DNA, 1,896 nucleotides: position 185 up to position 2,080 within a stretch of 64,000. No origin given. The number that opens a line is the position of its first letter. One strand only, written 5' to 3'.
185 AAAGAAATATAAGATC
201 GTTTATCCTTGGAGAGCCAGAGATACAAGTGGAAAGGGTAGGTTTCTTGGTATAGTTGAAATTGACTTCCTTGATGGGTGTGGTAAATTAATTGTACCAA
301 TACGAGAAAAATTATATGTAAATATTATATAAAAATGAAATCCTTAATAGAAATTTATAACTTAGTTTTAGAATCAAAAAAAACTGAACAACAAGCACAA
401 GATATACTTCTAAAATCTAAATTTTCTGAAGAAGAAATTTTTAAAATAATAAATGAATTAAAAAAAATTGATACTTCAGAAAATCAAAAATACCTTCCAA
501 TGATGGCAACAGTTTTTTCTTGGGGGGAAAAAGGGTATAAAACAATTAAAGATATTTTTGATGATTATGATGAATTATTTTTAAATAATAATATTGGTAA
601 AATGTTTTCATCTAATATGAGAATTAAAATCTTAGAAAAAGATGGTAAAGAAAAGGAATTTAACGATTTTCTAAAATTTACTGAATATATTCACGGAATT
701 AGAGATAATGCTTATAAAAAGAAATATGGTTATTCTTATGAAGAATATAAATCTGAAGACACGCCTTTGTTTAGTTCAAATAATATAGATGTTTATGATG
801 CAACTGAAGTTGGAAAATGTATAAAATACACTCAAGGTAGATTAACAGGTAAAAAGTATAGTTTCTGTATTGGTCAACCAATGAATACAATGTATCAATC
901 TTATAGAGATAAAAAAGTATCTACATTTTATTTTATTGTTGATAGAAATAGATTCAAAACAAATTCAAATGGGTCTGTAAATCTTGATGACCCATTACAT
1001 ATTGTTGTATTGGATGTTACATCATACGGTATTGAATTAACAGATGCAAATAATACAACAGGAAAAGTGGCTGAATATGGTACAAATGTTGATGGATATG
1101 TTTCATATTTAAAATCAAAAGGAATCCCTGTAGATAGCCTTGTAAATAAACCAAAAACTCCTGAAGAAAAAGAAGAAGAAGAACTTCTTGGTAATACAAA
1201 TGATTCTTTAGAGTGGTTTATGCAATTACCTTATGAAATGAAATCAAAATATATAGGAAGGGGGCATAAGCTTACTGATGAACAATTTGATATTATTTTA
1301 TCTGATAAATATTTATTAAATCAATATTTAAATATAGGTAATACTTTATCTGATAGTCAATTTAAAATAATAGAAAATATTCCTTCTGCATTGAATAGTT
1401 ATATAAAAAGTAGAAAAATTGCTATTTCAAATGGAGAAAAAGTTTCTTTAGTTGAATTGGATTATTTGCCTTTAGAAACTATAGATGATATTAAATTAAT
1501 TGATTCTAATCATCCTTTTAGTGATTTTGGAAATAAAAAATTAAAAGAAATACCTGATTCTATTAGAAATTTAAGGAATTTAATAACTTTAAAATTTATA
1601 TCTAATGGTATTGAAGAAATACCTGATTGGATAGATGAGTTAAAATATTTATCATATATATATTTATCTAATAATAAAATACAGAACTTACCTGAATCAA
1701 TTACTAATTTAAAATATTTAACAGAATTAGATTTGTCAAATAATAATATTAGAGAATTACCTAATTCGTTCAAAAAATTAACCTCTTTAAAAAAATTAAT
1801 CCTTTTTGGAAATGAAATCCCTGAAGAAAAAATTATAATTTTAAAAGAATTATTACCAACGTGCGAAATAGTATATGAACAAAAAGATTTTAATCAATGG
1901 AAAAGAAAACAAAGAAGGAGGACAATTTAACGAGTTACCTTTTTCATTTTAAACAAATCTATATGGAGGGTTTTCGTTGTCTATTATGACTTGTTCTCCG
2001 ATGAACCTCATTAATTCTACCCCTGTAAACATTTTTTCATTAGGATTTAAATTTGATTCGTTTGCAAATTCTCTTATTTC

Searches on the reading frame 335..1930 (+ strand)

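Call 14: search_protein_families(library=phrogs, proteins=[window:335-1930:+], max_evalue=0.00001)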
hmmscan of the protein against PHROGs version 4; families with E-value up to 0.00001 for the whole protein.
window:335-1930:+ (531 aa): 1 family
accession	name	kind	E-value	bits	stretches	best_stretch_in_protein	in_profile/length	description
phrog_6688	-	unknown function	1.5e-22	81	1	376-515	542-681/681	-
